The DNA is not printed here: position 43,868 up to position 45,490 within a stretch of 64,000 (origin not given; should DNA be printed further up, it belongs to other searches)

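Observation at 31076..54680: Bacterial-style RNA-remodelling toolkit in an archaeal window: CspA plus three DEAD-box helicases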

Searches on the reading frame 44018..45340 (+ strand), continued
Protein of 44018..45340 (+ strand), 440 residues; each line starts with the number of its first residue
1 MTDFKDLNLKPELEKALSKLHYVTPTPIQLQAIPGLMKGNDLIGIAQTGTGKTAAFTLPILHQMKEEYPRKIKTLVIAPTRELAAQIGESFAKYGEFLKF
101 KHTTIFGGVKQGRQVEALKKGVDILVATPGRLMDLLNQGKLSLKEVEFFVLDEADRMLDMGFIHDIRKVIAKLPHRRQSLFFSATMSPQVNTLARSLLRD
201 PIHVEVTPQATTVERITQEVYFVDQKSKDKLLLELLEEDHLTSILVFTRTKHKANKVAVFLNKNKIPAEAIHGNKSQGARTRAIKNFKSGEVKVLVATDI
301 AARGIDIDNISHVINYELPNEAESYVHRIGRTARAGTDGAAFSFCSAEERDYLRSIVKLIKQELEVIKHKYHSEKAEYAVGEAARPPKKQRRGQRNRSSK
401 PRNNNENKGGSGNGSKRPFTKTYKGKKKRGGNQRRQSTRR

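Call 54: search_protein_families(library=pfam, proteins=[L093:660-1331:-, L093:4060-5844:-, L093:5847-6647:-, L093:6704-7351:-, L093:8723-9286:-, L089:1276-3045:-, L089:3951-6650:+, L089:6724-8250:-, L089:11537-12550:+, L089:13763-14488:-])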
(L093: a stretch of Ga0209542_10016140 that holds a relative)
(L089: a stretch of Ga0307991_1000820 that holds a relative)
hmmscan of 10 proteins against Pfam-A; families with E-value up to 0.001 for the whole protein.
L093:660-1331:- (223 aa): 1 family
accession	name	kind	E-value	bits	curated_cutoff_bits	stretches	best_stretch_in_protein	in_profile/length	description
PF07690.21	MFS_1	-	1.3e-25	90.5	33.4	1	25-205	2-183/347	Major Facilitator Superfamily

L093:4060-5844:- (594 aa): 3 families
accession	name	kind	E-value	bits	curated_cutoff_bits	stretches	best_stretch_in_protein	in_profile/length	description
PF03190.21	Thioredox_DsbH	-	7.1e-65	218.4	27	1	6-156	1-151/163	Protein of unknown function, DUF255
PF13899.12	Thioredoxin_7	-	3.5e-09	37.1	27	1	27-116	2-83/83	Thioredoxin-like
PF13098.12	Thioredoxin_2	-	0.00023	21.9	27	1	38-117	1-85/104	Thioredoxin-like domain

L093:5847-6647:- (266 aa): 1 family
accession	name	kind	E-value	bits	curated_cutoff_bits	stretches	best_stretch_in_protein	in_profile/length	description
PF00248.27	Aldo_ket_red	-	2.9e-31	109.1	24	1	14-196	18-192/291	Aldo/keto reductase family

L093:6704-7351:- (215 aa): 1 family
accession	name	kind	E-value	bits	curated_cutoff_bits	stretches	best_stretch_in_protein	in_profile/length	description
PF09335.16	VTT_dom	-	2.8e-21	76.7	33.9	1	49-173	1-121/123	VTT domain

L093:8723-9286:- (187 aa): 1 family
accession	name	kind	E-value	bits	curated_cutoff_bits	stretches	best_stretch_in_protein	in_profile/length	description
PF09851.14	SHOCT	-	2.6e-08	33.8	27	1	161-186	2-27/28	Short C-terminal domain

L089:1276-3045:- (589 aa): 2 families
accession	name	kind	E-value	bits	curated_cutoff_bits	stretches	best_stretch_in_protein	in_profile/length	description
PF01411.24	tRNA-synt_2c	-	2e-129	433.1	30.3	1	8-455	3-453/552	tRNA synthetases class II (A)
PF07973.19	tRNA_SAD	-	2.6e-15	56.6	24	1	542-582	3-43/44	Threonyl and Alanyl tRNA synthetase second additional domain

L089:3951-6650:+ (899 aa): 5 families
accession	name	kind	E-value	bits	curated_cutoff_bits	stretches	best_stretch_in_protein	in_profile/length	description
PF00122.25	E1-E2_ATPase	-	3e-53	180.5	28.1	1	120-311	1-181/181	E1-E2 ATPase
PF00689.26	Cation_ATPase_C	-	8.4e-48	162.9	27.3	1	700-885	1-175/175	Cation transporting ATPase, C-terminus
PF13246.12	Cation_ATPase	-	7.9e-21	74.3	21.7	1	377-458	2-91/91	Cation transport ATPase (P-type)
PF00702.32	Hydrolase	-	5.8e-17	63.2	26.4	1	329-630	3-191/191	haloacid dehalogenase-like hydrolase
PF00690.31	Cation_ATPase_N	-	6e-15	55.1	20.4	1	8-73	2-68/69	Cation transporter/ATPase, N-terminus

L089:6724-8250:- (508 aa): 0 families

L089:11537-12550:+ (337 aa): 3 families
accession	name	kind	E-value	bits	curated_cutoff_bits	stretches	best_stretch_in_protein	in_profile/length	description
PF07591.16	PT-HINT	-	3.5e-13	50.4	27.7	1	207-313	10-124/137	Pretoxin HINT domain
PF14890.11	Intein_splicing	-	3.4e-06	27.4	35.8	0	206-318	10-155/155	Intein splicing domain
PF01079.26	Hint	-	0.00037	20.6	29.7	0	191-264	12-92/213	Hint module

L089:13763-14488:- (241 aa): 0 families

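Call 74: list_cluster_members(proteins=[L093:10004-11230:+, L093:2067-3233:+, L093:1679-1873:+, L089:9995-11281:+, L090:224-1441:+, L091:273-1496:+, L092:398-1627:+, L094:9995-11272:+, L099:1221-2486:+, L107:9995-11272:+])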
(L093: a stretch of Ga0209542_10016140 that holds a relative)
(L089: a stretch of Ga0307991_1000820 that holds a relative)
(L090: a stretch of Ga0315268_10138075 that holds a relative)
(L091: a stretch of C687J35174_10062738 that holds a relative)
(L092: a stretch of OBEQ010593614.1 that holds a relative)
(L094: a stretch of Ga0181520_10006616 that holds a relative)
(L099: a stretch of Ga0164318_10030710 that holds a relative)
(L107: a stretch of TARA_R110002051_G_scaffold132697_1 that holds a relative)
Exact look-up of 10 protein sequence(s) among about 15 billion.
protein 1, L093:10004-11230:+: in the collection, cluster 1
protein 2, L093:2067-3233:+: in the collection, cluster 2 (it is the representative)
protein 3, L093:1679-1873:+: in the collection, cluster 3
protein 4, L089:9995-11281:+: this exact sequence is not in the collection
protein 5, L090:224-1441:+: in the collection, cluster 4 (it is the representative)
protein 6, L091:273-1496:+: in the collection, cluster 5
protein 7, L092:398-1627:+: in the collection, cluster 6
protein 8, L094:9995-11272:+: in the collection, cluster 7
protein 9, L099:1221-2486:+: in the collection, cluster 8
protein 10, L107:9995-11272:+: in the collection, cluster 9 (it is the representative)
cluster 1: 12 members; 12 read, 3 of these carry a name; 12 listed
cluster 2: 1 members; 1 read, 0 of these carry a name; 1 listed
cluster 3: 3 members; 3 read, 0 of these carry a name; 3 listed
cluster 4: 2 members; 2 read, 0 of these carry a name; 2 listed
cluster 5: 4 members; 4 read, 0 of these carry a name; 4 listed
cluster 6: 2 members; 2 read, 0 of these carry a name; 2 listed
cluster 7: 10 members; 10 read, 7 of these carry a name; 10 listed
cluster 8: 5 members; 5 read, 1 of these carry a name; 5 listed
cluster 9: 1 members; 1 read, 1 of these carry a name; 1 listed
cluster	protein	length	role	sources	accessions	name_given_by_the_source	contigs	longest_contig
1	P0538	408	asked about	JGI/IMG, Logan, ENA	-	-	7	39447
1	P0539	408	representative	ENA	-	-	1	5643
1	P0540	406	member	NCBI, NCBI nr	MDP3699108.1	MAG: DEAD/DEAH box helicase [Nanoarchaeota archaeon] | DEAD/DEAH box helicase [Nanoarchaeota archaeon]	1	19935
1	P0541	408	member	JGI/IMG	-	ATP-dependent RNA helicase RhlE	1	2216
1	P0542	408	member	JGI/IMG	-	ATP-dependent RNA helicase RhlE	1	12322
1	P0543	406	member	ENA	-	-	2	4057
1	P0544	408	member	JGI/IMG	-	-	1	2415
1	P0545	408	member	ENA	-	-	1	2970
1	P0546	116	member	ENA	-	-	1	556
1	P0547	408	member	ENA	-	-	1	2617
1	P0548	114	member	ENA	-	-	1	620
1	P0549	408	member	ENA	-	-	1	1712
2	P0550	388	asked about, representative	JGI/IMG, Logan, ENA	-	-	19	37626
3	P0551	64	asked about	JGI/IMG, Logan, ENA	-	-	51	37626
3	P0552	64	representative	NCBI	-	-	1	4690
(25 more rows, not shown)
